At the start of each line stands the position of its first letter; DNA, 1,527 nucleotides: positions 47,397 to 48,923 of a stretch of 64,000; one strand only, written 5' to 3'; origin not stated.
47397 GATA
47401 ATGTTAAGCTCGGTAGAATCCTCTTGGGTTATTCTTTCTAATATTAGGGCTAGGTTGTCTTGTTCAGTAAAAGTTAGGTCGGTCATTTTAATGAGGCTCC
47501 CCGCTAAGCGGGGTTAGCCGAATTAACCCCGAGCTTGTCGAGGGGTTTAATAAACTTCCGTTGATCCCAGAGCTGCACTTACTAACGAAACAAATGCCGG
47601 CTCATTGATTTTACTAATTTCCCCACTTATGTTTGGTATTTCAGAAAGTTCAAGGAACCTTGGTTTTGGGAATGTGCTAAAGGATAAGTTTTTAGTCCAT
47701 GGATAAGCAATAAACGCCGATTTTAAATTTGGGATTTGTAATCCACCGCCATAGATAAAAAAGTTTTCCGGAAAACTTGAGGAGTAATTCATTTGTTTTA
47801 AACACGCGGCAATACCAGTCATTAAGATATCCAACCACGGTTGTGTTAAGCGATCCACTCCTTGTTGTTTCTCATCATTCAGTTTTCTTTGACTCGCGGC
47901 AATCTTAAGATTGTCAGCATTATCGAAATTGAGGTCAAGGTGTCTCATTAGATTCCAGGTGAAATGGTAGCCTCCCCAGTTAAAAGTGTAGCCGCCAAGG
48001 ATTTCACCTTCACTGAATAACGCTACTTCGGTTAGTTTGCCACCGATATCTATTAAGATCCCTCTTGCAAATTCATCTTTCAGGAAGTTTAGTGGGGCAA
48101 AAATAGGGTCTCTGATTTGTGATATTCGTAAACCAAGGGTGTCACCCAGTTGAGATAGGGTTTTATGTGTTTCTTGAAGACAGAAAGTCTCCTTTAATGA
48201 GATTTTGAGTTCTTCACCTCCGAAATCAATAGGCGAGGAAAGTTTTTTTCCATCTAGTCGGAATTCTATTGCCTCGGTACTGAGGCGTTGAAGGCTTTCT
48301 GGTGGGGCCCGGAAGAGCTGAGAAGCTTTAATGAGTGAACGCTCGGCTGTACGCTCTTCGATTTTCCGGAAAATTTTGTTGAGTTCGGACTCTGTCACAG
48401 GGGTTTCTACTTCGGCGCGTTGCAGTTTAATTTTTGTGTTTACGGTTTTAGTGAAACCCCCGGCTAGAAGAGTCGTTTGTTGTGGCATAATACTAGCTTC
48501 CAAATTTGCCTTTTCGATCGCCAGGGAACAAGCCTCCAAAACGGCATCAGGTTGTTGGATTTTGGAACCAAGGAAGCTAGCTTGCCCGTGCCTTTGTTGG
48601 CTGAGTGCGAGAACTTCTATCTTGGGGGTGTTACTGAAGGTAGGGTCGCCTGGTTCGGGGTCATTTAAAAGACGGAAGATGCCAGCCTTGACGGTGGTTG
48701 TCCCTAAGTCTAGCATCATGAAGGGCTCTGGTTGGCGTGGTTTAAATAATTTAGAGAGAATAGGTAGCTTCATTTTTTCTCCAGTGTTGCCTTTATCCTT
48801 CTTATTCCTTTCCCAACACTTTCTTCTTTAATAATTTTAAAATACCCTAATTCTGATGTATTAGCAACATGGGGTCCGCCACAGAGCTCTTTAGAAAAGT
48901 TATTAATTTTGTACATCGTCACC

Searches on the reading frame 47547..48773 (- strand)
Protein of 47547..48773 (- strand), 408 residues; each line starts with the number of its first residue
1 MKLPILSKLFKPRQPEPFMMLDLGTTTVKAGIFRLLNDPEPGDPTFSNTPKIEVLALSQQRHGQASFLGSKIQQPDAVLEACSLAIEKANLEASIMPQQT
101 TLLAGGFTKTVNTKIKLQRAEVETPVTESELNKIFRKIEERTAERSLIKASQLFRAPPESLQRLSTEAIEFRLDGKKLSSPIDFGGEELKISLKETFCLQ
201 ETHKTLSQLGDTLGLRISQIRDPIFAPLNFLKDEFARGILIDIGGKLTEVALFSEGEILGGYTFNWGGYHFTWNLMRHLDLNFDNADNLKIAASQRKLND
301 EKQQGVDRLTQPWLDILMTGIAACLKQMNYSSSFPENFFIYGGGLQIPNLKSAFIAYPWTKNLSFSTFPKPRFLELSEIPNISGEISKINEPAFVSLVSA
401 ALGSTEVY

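Call 56: search_protein_families(library=pfam, proteins=[window:47547-48773:-], max_evalue=0.001)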
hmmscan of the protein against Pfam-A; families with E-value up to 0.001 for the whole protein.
window:47547-48773:- (408 aa): 2 families
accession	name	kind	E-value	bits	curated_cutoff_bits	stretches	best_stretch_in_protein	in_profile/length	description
PF14450.12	FtsA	-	1e-07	32.8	31.8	1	239-352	1-97/127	Cell division protein FtsA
PF11104.14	PilM_2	-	0.00021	20.8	27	1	240-352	184-292/340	Type IV pilus assembly protein PilM;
